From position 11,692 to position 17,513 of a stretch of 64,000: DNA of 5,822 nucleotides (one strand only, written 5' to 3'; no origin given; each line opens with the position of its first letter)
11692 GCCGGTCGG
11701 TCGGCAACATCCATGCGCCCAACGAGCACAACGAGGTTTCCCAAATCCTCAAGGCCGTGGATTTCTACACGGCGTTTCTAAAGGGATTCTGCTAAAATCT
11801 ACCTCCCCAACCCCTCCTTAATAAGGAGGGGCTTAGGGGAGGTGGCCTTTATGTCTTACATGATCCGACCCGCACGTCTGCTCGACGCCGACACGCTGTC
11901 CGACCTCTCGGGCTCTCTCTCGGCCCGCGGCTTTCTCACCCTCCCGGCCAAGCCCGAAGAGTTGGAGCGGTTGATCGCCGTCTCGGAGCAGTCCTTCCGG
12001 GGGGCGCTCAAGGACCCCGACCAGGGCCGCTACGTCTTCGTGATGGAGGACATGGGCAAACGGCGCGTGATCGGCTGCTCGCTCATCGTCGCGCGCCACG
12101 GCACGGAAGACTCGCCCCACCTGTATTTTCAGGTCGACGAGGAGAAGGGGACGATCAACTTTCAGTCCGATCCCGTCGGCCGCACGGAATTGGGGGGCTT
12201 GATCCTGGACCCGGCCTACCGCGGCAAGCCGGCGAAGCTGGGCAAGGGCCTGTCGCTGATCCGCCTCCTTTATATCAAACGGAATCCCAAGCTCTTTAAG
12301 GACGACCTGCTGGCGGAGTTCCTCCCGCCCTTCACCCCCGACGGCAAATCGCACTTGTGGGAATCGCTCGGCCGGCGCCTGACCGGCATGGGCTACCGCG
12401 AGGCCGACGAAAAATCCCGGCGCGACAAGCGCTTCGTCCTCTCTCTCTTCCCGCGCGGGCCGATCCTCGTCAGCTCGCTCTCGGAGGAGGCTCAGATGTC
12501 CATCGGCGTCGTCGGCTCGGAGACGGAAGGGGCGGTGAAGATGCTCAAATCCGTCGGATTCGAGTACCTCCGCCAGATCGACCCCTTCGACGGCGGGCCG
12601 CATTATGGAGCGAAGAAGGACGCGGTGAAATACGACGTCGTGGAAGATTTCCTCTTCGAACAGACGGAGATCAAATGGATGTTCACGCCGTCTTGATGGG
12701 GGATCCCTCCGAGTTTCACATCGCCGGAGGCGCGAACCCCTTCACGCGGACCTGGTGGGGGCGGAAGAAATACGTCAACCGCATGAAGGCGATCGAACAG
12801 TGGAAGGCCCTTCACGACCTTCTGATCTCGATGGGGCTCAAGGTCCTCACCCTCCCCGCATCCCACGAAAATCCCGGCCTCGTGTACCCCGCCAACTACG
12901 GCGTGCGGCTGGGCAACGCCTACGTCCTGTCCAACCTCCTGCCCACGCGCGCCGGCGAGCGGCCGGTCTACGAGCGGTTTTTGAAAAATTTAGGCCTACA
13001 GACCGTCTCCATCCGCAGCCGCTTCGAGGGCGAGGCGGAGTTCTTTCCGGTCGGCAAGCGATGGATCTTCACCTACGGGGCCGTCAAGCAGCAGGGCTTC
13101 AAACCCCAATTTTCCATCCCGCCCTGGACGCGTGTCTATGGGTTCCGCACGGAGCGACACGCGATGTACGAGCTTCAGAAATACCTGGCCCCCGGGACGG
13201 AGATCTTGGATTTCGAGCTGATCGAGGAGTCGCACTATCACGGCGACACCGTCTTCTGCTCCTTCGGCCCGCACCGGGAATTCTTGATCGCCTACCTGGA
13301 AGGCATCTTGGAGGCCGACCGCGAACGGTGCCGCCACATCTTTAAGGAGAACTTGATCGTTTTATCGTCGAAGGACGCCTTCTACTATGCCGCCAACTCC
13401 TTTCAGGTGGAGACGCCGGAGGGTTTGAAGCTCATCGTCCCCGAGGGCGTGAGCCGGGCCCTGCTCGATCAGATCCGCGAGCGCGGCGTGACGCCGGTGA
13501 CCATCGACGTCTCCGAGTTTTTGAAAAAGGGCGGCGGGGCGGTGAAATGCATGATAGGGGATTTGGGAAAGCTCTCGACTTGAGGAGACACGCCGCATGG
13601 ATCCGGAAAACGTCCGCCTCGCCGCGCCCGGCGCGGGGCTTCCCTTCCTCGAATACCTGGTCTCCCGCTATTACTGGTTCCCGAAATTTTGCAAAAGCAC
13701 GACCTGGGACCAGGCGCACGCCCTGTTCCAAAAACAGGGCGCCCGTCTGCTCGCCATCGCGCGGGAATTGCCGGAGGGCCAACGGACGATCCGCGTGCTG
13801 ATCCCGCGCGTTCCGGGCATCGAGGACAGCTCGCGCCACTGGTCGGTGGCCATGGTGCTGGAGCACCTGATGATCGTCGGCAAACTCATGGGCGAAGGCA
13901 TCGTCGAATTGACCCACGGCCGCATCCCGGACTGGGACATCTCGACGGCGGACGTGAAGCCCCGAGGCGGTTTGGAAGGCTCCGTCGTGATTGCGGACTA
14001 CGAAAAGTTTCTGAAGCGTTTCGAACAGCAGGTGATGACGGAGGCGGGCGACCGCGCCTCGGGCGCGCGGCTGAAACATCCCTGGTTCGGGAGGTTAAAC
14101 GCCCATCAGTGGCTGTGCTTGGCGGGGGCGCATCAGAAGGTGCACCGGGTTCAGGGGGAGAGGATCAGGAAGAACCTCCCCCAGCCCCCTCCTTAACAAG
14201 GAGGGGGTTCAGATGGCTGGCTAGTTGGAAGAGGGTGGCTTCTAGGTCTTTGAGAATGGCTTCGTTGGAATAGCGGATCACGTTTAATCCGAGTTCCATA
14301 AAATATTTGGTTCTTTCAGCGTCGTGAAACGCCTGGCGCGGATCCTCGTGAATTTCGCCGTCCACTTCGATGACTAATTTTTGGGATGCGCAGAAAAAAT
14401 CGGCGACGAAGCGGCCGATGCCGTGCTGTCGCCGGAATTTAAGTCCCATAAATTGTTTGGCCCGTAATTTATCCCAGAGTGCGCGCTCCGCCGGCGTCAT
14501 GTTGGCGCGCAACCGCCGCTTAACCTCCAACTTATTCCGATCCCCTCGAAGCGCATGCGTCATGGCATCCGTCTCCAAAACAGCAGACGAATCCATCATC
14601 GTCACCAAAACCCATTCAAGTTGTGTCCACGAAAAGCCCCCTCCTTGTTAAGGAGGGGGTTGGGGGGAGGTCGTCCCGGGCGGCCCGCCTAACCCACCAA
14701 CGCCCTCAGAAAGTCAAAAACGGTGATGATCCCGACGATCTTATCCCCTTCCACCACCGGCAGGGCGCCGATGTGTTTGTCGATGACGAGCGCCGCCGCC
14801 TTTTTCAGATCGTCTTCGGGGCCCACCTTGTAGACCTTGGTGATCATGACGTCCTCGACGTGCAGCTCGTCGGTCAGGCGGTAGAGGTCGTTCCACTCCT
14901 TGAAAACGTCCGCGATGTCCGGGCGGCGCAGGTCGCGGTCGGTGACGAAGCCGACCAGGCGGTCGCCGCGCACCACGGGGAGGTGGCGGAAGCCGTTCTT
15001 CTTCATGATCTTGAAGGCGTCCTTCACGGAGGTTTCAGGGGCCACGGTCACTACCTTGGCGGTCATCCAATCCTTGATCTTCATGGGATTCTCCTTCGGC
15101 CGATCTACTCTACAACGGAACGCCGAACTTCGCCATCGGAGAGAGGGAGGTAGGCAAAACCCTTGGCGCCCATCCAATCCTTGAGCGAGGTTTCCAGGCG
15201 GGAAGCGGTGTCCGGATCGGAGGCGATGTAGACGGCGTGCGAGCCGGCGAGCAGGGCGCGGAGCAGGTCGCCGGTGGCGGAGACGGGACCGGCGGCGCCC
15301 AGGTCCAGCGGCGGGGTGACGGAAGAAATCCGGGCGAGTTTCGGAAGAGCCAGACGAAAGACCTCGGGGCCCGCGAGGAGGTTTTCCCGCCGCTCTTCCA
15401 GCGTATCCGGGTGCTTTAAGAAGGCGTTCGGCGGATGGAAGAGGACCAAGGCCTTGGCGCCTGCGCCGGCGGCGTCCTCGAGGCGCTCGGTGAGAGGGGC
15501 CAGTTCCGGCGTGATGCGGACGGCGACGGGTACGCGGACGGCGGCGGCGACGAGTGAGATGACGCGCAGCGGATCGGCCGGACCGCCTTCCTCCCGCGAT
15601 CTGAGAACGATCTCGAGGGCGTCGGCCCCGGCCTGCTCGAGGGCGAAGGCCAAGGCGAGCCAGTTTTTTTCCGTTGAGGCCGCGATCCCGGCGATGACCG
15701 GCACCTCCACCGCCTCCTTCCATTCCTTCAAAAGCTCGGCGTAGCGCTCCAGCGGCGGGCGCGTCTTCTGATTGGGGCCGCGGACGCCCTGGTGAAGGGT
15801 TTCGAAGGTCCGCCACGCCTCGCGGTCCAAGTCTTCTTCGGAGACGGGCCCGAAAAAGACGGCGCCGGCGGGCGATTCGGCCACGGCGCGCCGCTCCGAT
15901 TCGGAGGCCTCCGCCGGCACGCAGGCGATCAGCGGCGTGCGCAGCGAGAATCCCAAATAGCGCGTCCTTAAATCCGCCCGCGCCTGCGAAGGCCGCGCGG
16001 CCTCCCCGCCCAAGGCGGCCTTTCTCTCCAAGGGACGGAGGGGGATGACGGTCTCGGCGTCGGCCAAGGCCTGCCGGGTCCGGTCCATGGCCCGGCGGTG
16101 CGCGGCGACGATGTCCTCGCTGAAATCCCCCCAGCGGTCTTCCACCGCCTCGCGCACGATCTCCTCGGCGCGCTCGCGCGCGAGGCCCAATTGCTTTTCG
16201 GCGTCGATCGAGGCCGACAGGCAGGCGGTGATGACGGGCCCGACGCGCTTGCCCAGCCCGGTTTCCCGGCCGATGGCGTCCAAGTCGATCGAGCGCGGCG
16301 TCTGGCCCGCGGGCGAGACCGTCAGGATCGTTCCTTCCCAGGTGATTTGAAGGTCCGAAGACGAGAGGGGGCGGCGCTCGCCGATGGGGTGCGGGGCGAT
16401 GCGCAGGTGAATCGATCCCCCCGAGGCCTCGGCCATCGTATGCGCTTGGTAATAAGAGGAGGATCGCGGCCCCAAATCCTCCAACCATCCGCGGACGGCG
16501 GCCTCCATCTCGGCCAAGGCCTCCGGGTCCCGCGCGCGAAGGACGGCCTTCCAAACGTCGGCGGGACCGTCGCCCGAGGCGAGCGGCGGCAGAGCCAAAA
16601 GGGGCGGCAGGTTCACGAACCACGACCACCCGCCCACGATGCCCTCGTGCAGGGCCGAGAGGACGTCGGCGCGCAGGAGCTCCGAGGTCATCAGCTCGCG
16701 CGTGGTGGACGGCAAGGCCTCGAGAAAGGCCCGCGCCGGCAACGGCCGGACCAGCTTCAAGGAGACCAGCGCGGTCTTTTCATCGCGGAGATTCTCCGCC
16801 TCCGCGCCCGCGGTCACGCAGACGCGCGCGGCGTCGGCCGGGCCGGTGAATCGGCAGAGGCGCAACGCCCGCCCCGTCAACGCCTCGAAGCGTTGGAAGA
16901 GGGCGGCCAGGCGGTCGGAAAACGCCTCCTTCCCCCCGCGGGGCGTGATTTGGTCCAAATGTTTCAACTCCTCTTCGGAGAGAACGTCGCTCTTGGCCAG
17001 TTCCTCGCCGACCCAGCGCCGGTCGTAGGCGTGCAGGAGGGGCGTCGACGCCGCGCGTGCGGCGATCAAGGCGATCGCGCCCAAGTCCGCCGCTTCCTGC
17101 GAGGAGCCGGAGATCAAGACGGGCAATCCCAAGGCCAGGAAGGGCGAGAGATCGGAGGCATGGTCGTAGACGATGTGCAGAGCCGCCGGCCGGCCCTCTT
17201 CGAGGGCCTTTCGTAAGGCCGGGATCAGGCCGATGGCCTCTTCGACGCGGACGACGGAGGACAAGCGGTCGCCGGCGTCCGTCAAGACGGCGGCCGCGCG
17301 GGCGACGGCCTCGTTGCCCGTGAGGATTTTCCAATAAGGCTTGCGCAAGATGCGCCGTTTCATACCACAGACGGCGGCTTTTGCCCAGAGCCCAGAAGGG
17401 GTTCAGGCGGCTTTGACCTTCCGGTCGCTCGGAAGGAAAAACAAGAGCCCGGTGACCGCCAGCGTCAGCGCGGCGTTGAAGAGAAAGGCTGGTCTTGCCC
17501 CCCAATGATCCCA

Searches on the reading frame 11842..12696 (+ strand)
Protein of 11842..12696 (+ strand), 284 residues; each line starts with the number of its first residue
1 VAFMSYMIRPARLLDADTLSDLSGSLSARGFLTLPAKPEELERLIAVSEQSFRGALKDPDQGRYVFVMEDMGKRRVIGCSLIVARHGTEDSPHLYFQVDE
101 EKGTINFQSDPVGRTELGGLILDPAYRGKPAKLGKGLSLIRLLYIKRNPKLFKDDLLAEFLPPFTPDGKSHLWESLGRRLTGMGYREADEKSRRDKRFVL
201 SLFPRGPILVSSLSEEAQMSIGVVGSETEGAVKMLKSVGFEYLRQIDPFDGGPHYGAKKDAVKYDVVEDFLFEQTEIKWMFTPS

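Call 80: search_protein_families(library=pfam, proteins=[window:11842-12696:+], max_evalue=0.0001)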
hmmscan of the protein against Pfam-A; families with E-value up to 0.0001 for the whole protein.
window:11842-12696:+ (284 aa): 1 family
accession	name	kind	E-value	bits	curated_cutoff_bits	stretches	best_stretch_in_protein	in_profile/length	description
PF04958.18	AstA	-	9e-68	228.8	29.4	1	7-263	3-268/337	Arginine N-succinyltransferase beta subunit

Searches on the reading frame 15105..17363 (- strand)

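Call 64: search_protein_families(library=pfam, proteins=[window:15105-17363:-], max_evalue=5)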
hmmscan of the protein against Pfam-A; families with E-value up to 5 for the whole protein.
window:15105-17363:- (752 aa): 4 families
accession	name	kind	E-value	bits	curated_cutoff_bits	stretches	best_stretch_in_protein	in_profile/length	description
PF01855.24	POR_N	-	0.00013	22.2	27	1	61-138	102-179/231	Pyruvate flavodoxin/ferredoxin oxidoreductase, thiamine diP-bdg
PF01180.27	DHO_dh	-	0.06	13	27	1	542-715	81-270/291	Dihydroorotate dehydrogenase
PF01207.24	Dus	-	0.11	12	20.4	1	542-614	111-188/311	Dihydrouridine synthase (Dus)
PF14932.11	HAUS-augmin3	-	0.19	11.7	29.4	1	116-169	13-65/260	HAUS augmin-like complex subunit 3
